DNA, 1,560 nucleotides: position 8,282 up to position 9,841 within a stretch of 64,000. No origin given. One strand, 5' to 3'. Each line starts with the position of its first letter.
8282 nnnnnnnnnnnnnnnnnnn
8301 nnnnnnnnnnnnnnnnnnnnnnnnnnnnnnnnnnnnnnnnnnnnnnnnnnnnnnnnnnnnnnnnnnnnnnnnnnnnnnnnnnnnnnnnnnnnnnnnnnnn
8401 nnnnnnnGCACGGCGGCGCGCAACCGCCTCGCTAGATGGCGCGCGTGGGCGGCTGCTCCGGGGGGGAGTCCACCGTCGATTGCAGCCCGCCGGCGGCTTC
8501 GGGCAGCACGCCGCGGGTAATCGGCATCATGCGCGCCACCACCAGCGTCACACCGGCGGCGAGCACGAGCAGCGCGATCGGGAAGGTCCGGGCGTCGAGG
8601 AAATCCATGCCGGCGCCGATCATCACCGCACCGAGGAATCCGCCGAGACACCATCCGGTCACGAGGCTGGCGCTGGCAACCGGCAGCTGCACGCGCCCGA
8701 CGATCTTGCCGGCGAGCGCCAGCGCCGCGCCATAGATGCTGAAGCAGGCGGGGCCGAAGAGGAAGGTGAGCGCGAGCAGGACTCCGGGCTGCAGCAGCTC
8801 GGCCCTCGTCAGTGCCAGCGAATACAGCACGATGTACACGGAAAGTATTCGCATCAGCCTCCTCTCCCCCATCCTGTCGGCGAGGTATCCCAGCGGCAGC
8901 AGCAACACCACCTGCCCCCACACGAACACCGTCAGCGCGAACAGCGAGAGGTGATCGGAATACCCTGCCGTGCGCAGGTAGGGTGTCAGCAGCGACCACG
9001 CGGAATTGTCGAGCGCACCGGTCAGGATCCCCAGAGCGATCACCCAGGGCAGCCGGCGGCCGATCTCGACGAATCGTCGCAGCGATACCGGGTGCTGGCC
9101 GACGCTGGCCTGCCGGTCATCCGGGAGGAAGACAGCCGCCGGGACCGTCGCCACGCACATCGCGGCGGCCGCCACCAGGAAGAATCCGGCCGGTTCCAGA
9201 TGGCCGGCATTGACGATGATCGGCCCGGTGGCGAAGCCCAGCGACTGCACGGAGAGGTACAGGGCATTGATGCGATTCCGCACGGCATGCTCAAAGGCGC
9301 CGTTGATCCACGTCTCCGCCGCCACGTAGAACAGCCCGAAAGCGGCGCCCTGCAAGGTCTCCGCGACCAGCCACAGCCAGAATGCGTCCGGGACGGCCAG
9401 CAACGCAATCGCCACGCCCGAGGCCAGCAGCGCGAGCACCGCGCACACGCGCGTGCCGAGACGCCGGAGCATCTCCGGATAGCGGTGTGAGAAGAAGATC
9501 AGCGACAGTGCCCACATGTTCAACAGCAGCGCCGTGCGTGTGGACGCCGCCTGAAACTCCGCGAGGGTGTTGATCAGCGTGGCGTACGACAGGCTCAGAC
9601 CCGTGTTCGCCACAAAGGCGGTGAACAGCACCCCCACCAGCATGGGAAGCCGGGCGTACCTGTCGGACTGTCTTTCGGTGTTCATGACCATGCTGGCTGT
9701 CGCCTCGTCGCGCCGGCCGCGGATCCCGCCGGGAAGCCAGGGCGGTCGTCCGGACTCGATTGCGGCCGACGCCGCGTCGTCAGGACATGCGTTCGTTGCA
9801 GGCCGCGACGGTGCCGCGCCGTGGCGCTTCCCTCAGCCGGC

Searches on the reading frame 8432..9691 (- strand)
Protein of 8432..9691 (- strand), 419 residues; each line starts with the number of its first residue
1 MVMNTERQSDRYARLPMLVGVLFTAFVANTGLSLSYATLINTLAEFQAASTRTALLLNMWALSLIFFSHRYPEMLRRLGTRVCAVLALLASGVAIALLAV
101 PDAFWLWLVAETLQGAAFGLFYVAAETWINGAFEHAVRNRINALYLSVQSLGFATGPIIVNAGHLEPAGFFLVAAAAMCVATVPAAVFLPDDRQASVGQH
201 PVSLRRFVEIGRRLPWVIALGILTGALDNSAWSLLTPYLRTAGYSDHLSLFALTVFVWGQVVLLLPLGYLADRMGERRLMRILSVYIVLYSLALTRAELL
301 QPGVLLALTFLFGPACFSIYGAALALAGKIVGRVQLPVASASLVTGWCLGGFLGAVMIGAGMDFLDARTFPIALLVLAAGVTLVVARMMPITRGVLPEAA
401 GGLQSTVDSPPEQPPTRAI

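Call 3: search_protein_families(library=pfam, proteins=[window:8432-9691:-], max_evalue=0.01)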
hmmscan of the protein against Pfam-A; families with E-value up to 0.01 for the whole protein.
window:8432-9691:- (419 aa): 2 families
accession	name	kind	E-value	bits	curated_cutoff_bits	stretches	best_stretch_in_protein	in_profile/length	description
PF07690.21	MFS_1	-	1.6e-23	83.6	33.4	2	22-245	2-235/347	Major Facilitator Superfamily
PF12832.13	MFS_1_like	-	1.5e-13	51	25.2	2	16-159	212-357/373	MFS_1 like family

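Call 4: search_protein_families(library=ncbifam, proteins=[window:8432-9691:-], max_evalue=0.01)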
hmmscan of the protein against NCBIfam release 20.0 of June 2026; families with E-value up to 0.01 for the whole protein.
window:8432-9691:- (419 aa): 6 families
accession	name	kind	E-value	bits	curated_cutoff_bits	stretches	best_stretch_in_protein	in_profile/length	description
NF002962.0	PRK03633.1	equivalog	1.1e-15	57.7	361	1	74-384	64-367/382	MFS transporter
TIGR00880.1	2_A_01_02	superfamily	9.1e-08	32.3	131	1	55-190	2-139/141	multidrug resistance protein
NF012174.0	tet_MFS_A_B_C_D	equivalog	2.7e-06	26.5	475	1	21-198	7-187/382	Tet(A)/Tet(B)/Tet(C) family tetracycline efflux MFS transporter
NF053757.1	BclibactTpBcbE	equivalog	1.2e-05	24.4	600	1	80-183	279-383/394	bacillibactin exporter BcbE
NF012190.1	tet_MFS_B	exception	2.1e-05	23.7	850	1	30-181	17-171/400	tetracycline efflux MFS transporter Tet(B)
TIGR00893.1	2A0114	subfamily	0.00062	18.8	395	1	45-194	23-174/399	D-galactonate transporter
